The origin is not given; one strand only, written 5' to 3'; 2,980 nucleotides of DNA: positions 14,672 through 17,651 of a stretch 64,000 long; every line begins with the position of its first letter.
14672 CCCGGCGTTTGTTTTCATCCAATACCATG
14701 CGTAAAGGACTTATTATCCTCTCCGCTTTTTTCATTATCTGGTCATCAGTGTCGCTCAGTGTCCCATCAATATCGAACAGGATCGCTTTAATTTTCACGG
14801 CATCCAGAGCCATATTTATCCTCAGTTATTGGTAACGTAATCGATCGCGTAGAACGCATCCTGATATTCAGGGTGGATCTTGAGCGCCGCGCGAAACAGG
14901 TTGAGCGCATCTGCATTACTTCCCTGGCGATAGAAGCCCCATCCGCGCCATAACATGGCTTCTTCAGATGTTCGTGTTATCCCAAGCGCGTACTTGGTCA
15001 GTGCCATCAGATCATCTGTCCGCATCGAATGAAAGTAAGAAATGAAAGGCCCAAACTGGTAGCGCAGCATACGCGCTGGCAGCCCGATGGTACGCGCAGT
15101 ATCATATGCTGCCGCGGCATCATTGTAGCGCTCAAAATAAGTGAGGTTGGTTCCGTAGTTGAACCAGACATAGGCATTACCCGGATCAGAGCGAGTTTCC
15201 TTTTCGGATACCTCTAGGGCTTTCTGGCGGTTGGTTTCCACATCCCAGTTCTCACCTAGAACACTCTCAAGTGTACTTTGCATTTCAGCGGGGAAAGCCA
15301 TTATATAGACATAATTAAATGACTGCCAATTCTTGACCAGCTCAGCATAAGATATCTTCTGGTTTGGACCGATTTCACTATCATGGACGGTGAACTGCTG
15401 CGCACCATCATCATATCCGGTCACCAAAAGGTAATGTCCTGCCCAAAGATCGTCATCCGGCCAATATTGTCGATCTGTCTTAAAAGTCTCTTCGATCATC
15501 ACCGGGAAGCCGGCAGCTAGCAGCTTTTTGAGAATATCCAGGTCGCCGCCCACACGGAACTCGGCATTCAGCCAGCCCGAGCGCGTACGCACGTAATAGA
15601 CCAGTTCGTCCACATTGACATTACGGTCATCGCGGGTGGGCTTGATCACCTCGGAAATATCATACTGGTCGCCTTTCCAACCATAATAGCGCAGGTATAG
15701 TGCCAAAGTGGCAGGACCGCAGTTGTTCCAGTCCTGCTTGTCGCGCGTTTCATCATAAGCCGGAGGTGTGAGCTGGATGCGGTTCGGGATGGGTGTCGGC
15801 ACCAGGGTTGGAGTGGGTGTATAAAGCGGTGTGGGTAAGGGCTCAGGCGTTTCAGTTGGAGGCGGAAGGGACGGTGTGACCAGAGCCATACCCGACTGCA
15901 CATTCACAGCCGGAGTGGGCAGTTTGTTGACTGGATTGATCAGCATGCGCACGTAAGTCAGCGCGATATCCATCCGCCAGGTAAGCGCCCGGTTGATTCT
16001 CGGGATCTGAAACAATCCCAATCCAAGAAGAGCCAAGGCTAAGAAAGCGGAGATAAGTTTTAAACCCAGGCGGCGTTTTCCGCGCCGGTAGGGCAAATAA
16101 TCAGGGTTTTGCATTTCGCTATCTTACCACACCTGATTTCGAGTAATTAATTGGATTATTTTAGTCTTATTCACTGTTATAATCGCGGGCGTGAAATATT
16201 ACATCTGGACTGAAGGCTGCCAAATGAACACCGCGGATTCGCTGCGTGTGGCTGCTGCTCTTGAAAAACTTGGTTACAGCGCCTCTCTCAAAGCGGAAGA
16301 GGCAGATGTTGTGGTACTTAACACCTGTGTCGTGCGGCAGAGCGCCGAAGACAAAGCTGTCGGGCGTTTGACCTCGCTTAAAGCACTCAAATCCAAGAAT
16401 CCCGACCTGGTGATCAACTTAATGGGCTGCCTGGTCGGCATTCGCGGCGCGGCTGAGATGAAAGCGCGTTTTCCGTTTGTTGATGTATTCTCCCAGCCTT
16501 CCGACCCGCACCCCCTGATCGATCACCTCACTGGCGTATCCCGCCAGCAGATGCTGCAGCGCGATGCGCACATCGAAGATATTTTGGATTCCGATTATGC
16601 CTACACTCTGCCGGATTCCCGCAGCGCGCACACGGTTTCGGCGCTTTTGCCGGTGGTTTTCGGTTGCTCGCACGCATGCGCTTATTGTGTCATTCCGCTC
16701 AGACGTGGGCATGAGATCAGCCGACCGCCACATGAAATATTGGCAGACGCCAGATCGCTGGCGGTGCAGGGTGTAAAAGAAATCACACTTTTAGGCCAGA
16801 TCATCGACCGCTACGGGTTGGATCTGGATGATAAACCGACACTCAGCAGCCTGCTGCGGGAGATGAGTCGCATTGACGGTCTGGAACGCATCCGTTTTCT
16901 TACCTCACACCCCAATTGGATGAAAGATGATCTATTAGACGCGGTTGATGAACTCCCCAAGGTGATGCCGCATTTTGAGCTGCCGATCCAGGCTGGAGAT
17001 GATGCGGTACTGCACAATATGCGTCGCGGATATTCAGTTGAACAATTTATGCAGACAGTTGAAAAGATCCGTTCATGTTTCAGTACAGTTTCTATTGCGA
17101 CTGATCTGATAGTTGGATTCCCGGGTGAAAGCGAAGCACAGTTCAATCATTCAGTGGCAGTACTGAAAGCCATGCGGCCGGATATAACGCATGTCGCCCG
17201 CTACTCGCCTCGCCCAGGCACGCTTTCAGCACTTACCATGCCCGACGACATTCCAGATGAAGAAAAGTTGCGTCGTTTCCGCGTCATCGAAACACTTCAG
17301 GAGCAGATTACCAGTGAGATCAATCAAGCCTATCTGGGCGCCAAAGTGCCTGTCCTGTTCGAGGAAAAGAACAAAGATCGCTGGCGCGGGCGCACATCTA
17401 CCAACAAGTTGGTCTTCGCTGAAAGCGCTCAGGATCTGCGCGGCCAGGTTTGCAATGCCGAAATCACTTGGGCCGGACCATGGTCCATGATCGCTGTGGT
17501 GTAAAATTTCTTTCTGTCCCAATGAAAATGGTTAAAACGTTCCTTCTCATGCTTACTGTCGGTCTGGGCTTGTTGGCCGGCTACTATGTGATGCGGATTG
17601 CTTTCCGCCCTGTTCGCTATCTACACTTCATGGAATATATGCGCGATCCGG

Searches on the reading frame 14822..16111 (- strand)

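Call 43: search_protein_families(library=pfam, proteins=[window:14822-16111:-], max_evalue=0.00001)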
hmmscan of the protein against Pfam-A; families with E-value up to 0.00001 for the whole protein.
window:14822-16111:- (429 aa): 2 families
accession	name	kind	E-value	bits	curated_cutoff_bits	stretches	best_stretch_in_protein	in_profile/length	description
PF13529.12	Peptidase_C39_2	-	4.9e-12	47.1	24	1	121-245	11-142/143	Peptidase_C39 like family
PF07719.23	TPR_2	-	2e-06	27.9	27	0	384-416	2-34/34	Tetratricopeptide repeat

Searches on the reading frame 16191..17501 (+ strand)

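Call 43: search_protein_families(library=pfam, proteins=[window:16191-17501:+], max_evalue=0.00001)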
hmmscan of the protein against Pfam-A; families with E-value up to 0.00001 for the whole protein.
window:16191-17501:+ (437 aa): 2 families
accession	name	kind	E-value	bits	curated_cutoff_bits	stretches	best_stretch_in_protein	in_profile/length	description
PF00919.26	UPF0004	-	1.2e-22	80.2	27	1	2-99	1-95/98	Uncharacterized protein family UPF0004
PF04055.27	Radical_SAM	-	1e-21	78.2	29.5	1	155-321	3-162/166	Radical SAM superfamily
